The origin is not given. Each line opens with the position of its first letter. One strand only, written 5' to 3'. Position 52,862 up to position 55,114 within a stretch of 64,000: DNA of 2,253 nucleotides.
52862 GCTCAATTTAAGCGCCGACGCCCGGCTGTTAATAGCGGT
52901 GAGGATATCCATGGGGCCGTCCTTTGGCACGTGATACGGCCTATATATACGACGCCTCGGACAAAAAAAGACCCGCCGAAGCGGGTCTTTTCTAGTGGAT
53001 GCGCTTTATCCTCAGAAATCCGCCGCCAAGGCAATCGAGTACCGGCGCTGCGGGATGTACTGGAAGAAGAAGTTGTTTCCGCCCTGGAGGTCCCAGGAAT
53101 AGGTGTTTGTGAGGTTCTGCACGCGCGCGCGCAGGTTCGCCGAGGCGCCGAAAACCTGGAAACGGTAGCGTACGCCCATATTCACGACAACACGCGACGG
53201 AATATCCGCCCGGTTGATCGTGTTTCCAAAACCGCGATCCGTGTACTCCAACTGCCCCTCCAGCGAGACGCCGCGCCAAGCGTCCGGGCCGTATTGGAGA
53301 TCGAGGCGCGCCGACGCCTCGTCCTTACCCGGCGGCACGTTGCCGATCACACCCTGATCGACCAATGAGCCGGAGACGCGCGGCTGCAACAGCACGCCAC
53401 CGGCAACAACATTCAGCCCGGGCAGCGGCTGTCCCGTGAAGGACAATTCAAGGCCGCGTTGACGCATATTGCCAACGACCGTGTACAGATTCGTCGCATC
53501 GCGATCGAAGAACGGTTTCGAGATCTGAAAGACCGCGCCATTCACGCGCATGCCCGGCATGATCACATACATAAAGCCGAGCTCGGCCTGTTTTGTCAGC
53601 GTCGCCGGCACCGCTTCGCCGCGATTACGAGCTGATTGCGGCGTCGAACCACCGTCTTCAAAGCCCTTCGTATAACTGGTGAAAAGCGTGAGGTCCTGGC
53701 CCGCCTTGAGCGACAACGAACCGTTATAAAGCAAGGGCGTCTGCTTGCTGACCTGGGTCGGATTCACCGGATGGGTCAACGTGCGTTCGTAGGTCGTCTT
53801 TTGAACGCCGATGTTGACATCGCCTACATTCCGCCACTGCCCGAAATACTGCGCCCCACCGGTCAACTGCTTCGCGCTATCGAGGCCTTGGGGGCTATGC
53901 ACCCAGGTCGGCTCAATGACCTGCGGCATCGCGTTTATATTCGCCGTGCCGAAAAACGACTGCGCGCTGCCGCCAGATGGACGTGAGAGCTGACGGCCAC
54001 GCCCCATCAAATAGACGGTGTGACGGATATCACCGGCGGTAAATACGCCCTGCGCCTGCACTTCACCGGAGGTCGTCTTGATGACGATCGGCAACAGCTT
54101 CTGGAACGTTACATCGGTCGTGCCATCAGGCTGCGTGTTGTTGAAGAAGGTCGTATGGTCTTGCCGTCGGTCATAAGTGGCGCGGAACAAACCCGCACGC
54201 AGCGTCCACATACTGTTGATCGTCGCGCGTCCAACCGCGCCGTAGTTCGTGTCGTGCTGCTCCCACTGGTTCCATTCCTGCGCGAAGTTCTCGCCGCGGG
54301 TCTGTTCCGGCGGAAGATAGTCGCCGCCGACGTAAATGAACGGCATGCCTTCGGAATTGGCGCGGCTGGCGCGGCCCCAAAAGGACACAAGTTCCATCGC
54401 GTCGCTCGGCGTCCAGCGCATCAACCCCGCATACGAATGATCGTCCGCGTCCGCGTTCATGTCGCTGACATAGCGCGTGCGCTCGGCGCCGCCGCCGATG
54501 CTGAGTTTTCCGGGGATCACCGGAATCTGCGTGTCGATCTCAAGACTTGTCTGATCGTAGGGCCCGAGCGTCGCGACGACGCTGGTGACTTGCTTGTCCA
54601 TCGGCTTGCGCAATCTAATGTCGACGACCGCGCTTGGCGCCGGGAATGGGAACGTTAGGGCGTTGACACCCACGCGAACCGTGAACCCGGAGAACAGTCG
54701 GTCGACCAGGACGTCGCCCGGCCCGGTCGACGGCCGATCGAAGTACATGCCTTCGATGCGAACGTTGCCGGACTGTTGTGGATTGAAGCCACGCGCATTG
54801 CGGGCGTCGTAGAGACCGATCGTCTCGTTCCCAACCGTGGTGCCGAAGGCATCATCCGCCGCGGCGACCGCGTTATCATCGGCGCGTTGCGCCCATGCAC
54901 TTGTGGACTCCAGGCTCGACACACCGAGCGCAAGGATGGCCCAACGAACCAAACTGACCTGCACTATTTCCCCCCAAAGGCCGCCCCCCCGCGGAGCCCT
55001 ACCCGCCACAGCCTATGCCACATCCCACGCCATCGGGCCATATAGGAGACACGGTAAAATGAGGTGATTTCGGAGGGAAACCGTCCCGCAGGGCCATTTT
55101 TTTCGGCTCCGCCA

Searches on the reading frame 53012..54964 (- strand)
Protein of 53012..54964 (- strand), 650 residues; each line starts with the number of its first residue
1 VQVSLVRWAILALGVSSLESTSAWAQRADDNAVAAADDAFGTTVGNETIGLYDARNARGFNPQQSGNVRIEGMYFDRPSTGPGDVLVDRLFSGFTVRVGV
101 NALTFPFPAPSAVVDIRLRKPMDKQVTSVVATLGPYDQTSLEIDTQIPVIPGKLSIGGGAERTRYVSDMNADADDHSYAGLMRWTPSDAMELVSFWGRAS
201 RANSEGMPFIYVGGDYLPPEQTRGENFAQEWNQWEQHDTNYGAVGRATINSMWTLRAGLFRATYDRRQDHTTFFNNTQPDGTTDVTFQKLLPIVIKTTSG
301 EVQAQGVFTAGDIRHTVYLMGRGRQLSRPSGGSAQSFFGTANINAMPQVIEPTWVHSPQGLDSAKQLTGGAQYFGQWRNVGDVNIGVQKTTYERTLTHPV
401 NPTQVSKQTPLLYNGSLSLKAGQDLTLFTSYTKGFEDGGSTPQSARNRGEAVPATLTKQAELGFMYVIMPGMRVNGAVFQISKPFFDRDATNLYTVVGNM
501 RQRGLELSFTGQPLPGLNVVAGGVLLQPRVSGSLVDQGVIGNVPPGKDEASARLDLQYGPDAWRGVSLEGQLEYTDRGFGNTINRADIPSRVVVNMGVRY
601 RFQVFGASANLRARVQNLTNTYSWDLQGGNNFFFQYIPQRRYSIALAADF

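Call 55: find_homologous_proteins(query=window:53012-54964:-, max_evalue=1e-30)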
Query window:53012-54964:- (650 aa): 800 proteins with E <= 1e-30 among 8000 candidates; the best 120 are listed.
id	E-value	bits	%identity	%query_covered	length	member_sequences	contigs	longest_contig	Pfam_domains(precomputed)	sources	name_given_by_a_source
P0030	0.0e+0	1387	92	100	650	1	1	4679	-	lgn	-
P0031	0.0e+0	1255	82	100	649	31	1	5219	-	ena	-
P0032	0.0e+0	1235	80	100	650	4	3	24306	-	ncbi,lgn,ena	-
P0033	0.0e+0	1230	80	100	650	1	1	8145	-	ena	-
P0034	0.0e+0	1215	80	99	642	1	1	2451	-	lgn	-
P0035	0.0e+0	1192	79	100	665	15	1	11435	-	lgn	-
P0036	0.0e+0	1185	78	100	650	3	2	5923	-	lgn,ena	-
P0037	0.0e+0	1177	77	100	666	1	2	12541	-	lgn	-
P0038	0.0e+0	1147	75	100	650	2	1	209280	-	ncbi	ncbi:MAG: hypothetical protein AB7E79_06815 [Rhodospirillaceae bacterium]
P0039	0.0e+0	1139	76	100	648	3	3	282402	-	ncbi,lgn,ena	-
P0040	0.0e+0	1137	75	100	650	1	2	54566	-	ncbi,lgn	-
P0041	0.0e+0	1130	74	100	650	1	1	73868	-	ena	-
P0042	0.0e+0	1122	75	99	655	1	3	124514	-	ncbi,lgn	-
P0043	0.0e+0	1117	73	100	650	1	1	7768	-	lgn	-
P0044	0.0e+0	1105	74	97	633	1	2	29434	-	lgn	-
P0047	1.0e-288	977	65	100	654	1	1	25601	PF00593.31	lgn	-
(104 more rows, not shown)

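Call 56: find_encoding_contigs(protein=P0038, flank=500, max_places=1)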
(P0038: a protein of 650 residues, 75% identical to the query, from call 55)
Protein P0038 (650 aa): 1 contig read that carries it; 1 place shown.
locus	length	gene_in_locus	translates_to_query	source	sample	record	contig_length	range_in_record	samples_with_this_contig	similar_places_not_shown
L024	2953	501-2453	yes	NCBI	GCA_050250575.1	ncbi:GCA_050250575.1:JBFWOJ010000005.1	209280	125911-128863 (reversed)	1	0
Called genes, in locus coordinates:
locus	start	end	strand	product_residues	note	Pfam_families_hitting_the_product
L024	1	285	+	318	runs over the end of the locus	PF00753:Lactamase_B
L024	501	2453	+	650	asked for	-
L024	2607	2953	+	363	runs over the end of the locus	-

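Call 57: find_encoding_contigs(protein=P0032, flank=500, max_places=1)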
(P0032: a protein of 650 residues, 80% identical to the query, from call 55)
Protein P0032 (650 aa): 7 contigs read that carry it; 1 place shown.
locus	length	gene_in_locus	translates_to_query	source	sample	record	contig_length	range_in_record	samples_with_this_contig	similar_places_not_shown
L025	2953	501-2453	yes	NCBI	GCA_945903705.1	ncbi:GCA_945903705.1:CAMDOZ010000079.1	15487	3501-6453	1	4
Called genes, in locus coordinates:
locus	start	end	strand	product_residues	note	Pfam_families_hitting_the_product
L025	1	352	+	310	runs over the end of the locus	-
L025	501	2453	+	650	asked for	-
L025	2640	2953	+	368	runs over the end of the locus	-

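Call 58: find_encoding_contigs(protein=P0042, flank=500, max_places=1)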
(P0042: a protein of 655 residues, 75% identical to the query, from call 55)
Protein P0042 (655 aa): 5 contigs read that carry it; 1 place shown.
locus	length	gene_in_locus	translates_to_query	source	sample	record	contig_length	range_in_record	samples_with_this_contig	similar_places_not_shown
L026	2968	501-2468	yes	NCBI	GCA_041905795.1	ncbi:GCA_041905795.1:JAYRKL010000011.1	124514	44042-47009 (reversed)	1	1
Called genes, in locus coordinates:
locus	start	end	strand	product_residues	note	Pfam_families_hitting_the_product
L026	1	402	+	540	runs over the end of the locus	PF01425:Amidase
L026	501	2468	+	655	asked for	-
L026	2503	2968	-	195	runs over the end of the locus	PF01161:PBP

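Call 59: find_encoding_contigs(protein=P0047, flank=500, max_places=1)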
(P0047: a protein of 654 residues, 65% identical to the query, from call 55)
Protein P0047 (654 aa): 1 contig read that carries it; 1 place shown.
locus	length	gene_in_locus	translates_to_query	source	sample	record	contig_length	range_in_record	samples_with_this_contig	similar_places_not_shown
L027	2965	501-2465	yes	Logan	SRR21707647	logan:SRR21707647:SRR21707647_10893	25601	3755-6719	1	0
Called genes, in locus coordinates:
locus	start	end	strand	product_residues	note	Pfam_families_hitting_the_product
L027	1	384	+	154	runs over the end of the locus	PF13404:HTH_AsnC-type, PF13412:HTH_24, PF01037:AsnC_trans_reg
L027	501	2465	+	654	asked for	PF00593:TonB_dep_Rec_b-barrel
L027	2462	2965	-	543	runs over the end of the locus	PF06980:DUF1302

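Call 71: search_protein_families(library=pfam, proteins=[window:53012-54964:-], max_evalue=0.01)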
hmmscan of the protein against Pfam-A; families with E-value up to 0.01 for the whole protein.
window:53012-54964:- (650 aa): 0 families
